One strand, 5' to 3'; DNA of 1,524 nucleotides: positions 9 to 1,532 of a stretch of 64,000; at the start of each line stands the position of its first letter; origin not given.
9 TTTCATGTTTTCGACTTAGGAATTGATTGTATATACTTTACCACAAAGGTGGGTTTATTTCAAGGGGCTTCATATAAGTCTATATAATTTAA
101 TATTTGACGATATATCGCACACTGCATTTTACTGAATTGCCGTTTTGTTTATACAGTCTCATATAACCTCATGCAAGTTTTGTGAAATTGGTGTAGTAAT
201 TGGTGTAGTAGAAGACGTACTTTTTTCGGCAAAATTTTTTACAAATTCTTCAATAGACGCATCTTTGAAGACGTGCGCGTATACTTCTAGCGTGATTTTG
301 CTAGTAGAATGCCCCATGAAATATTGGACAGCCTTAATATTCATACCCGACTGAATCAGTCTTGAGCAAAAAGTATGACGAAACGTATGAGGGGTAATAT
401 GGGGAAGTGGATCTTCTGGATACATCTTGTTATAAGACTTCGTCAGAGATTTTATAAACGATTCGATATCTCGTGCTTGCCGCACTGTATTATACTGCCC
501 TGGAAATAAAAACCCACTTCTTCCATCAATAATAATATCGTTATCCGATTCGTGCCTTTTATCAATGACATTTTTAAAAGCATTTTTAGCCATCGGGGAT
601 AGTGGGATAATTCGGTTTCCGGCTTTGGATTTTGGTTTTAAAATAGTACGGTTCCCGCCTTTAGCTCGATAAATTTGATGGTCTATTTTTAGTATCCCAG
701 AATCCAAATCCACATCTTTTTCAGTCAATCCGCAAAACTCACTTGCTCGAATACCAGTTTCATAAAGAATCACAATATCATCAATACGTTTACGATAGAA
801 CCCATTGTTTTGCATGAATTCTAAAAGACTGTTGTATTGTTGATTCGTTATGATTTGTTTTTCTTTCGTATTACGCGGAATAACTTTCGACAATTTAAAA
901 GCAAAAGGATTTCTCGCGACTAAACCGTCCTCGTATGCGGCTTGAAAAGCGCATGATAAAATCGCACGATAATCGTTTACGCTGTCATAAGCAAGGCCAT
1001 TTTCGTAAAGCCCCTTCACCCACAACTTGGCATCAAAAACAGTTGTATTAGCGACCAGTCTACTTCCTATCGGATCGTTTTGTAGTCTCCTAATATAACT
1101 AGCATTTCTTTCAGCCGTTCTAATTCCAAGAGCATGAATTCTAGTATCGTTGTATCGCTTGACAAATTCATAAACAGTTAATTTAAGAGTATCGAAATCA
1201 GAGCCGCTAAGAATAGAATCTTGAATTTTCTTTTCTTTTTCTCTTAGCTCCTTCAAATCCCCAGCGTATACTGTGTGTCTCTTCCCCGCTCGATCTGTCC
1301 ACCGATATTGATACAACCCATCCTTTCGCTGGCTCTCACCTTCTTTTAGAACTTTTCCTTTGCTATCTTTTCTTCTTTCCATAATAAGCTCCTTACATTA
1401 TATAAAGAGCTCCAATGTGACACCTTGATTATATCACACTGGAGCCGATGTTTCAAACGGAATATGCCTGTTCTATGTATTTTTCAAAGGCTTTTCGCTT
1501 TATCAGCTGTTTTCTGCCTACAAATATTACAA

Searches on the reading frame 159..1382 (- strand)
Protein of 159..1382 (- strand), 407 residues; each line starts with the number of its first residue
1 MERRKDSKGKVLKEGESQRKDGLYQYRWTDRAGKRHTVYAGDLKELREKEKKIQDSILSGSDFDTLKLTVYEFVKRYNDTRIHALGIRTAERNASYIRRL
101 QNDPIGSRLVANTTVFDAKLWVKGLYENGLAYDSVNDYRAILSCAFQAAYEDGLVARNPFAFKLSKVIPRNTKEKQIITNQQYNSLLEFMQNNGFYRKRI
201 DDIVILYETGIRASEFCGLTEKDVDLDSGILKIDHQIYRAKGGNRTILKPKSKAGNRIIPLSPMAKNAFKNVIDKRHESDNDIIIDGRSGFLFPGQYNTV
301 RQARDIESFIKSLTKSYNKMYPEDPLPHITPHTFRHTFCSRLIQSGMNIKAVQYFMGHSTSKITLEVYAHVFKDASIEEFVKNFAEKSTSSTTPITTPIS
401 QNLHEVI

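Call 90: search_protein_families(library=pfam, proteins=[window:159-1382:-], max_evalue=0.001)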
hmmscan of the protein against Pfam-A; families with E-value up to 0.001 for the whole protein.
window:159-1382:- (407 aa): 2 families
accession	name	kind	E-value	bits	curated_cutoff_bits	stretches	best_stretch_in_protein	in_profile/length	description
PF00589.27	Phage_integrase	-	9.7e-32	110.5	27.1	1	178-373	3-170/172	Phage integrase family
PF02920.21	Integrase_DNA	-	3.7e-19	68.9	27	1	2-55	3-68/70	DNA binding domain of tn916 integrase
